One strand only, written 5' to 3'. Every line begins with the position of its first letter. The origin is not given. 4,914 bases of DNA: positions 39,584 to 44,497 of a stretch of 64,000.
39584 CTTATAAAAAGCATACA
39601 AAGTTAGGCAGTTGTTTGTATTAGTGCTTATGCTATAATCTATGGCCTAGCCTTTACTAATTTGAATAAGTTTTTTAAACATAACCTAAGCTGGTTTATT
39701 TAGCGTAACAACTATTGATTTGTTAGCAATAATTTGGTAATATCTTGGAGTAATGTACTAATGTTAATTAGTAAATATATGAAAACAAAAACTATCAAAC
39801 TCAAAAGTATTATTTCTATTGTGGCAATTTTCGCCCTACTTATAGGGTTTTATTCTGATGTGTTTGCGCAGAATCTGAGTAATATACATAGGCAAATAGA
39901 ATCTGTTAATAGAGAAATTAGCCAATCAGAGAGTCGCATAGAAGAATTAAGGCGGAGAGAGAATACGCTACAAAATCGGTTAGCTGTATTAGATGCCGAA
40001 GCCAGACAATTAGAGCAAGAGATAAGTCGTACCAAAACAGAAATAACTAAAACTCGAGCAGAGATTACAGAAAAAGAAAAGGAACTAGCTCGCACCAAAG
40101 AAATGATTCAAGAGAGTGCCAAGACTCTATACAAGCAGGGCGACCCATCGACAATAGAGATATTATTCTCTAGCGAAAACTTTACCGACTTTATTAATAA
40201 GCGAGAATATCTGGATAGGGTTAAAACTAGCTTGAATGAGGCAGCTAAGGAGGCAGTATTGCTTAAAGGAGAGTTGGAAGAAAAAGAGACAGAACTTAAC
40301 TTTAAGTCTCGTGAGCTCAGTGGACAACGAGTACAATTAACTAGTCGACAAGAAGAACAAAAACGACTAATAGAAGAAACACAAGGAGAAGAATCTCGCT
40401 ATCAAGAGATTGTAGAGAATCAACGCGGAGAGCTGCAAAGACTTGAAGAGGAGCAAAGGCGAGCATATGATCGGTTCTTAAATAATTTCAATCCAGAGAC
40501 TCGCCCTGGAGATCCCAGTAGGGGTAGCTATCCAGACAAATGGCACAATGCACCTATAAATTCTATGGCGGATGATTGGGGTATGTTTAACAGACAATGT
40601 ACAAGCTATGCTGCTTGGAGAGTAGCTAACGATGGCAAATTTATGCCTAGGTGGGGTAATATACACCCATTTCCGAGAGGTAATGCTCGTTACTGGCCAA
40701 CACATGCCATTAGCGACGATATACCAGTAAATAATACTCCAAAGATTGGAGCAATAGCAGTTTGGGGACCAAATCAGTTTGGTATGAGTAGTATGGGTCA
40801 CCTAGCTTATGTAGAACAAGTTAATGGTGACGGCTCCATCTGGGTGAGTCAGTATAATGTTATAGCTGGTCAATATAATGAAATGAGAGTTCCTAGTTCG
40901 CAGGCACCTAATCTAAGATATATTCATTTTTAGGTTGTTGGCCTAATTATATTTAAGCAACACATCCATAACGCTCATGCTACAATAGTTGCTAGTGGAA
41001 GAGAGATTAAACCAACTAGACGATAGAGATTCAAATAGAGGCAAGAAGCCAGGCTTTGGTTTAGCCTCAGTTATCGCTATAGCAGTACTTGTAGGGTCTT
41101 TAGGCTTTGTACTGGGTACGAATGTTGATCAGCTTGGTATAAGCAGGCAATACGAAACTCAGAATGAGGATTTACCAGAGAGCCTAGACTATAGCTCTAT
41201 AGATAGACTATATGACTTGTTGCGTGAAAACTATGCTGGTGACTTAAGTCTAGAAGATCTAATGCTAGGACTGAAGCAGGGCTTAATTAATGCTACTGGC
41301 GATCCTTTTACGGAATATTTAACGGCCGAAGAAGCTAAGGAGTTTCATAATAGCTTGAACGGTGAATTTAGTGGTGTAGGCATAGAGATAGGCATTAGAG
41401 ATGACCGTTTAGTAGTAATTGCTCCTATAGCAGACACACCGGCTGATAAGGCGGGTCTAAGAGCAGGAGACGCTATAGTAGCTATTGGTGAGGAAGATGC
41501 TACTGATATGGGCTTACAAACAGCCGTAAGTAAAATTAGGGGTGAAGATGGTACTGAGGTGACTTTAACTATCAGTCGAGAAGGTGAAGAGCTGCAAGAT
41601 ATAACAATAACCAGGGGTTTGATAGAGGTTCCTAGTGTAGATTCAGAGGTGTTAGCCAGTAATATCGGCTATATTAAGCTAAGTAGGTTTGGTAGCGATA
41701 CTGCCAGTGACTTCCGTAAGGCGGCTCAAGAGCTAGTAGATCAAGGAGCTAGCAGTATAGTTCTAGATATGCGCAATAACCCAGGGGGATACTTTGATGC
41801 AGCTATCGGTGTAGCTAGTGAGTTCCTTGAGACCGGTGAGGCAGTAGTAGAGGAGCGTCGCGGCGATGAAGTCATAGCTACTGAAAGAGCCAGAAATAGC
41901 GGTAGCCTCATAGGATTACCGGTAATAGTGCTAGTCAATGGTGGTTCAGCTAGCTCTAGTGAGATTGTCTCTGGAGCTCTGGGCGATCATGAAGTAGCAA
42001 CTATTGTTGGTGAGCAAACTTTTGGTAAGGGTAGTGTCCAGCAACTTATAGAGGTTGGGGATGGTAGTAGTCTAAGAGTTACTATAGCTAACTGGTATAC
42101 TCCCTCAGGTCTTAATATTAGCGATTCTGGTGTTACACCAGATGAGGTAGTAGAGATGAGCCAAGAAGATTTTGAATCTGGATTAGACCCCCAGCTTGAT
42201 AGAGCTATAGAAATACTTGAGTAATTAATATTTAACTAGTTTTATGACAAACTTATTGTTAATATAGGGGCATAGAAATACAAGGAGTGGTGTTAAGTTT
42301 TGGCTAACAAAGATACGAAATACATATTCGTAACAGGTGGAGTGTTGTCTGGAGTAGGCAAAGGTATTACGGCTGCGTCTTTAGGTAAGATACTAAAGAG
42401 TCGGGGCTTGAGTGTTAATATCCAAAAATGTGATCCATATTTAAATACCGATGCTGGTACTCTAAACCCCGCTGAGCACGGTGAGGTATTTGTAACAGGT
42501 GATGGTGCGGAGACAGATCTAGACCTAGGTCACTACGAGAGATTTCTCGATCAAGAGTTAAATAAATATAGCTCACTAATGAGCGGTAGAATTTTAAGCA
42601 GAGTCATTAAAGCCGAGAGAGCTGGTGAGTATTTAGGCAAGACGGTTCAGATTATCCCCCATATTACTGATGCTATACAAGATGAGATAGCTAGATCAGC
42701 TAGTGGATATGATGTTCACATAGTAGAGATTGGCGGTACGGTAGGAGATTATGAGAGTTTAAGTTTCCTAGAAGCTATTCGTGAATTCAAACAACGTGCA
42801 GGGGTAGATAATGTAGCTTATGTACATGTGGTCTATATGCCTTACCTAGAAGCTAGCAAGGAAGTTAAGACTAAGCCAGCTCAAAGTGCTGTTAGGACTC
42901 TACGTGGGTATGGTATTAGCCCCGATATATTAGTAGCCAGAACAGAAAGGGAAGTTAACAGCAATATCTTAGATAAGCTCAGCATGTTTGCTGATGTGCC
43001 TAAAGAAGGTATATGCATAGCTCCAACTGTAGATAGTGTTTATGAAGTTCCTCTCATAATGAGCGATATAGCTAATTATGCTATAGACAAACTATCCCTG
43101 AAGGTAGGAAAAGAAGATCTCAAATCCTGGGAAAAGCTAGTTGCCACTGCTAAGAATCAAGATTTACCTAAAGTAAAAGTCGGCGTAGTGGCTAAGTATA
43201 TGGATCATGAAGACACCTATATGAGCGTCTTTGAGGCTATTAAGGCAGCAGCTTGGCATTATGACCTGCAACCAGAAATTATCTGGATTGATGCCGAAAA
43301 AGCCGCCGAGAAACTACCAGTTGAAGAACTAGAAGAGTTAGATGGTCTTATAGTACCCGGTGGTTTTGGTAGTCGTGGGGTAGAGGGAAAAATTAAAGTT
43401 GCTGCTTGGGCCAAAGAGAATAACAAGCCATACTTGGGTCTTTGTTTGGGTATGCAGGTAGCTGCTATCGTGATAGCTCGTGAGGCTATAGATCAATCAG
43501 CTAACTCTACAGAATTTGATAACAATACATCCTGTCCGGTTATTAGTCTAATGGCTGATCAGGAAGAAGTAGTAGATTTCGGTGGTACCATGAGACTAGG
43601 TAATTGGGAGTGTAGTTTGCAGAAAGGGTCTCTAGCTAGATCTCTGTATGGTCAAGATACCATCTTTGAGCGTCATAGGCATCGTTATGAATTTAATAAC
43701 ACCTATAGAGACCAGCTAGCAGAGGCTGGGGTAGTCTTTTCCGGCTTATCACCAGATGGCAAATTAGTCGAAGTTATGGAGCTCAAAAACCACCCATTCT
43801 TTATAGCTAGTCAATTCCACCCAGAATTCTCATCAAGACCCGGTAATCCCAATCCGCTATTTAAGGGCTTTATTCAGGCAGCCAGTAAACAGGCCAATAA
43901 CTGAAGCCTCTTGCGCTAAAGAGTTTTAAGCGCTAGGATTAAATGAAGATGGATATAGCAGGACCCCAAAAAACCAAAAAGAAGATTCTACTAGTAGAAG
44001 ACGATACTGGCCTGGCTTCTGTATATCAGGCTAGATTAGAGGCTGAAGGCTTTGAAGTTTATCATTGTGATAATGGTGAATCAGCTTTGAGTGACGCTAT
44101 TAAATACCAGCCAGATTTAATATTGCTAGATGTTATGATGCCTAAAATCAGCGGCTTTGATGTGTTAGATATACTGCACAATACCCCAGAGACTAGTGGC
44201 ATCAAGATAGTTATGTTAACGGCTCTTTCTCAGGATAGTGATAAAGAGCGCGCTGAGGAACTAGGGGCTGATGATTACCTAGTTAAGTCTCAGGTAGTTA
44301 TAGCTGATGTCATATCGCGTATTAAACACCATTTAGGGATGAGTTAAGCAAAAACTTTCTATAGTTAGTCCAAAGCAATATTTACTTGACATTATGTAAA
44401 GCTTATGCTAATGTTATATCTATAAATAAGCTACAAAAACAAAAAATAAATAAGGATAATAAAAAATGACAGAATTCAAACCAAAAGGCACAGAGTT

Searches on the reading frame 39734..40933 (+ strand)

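Call 61: search_protein_families(library=pfam, proteins=[window:39734-40933:+], max_evalue=0.001)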
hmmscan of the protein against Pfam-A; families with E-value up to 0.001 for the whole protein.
window:39734-40933:+ (399 aa): 5 families
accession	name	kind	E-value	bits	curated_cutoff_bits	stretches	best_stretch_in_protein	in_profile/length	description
PF05257.22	CHAP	-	3.7e-16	59.8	26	1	281-375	3-81/81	CHAP domain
PF24568.1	CC_PcsB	-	6.6e-06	26.3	27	1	111-163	1-54/75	Peptidoglycan hydrolase PcsB, coiled-coil domain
PF11932.13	DUF3450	-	1.2e-05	25.2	32.6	1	34-133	4-103/241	Protein of unknown function (DUF3450)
PF11559.13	ADIP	-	0.00043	20.8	34.3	1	48-127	54-133/151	Afadin- and alpha -actinin-Binding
PF08614.16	ATG16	-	0.00051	20.7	33.7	1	53-132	74-153/200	Autophagy protein 16 (ATG16)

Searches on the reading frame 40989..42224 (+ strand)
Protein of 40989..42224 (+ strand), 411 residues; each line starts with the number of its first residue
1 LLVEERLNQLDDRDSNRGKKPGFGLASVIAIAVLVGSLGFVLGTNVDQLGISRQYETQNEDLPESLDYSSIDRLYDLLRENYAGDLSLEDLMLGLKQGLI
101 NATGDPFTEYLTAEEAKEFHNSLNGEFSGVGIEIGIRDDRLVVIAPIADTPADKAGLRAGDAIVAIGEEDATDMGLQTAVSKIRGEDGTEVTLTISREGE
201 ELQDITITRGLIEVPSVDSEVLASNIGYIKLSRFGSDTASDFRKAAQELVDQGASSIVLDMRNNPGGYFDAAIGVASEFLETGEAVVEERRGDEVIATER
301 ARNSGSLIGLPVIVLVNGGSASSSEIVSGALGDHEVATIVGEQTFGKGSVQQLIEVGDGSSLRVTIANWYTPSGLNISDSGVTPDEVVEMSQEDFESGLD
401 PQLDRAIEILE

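Call 61: search_protein_families(library=pfam, proteins=[window:40989-42224:+], max_evalue=0.001)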
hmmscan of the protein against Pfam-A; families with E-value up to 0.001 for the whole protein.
window:40989-42224:+ (411 aa): 5 families
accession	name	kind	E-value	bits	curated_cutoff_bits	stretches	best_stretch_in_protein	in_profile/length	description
PF03572.23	Peptidase_S41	-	4.1e-49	166.8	24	1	225-388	1-165/165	Peptidase family S41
PF17820.7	PDZ_6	-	2.7e-10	40.3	27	1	143-197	2-54/54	PDZ domain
PF13180.12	PDZ_2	-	9.9e-10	39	27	1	130-203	3-75/80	PDZ domain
PF00595.29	PDZ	-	4.1e-09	37.1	23.2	1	128-195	10-80/81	PDZ domain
PF22694.1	CtpB_N-like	-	0.00011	23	27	1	51-114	24-84/85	Activating protease CtpB N-terminal domain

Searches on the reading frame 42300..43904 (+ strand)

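Call 61: search_protein_families(library=pfam, proteins=[window:42300-43904:+], max_evalue=0.001)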
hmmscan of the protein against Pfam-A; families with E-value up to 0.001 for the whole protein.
window:42300-43904:+ (534 aa): 4 families
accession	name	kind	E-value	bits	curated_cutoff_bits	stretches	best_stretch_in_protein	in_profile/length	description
PF06418.20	CTP_synth_N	-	4.1e-109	364.5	26.1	1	7-256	1-252/265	CTP synthase N-terminus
PF00117.34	GATase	-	3.4e-37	128.4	22.8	1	305-526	4-189/190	Glutamine amidotransferase class-I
PF07722.19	Peptidase_C26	-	8.9e-07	29.3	20.5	1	367-509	97-219/219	Peptidase C26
PF01656.29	CbiA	-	3.5e-05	24.2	25.4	1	17-285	8-66/125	CobQ/CobB/MinD/ParA nucleotide binding domain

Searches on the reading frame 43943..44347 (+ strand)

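Call 61: search_protein_families(library=pfam, proteins=[window:43943-44347:+], max_evalue=0.001)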
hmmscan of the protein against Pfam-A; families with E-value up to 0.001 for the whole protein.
window:43943-44347:+ (134 aa): 1 family
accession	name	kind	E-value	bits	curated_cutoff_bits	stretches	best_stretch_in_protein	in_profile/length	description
PF00072.30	Response_reg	-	1.2e-23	83.8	30.2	1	15-116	1-100/111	Response regulator receiver domain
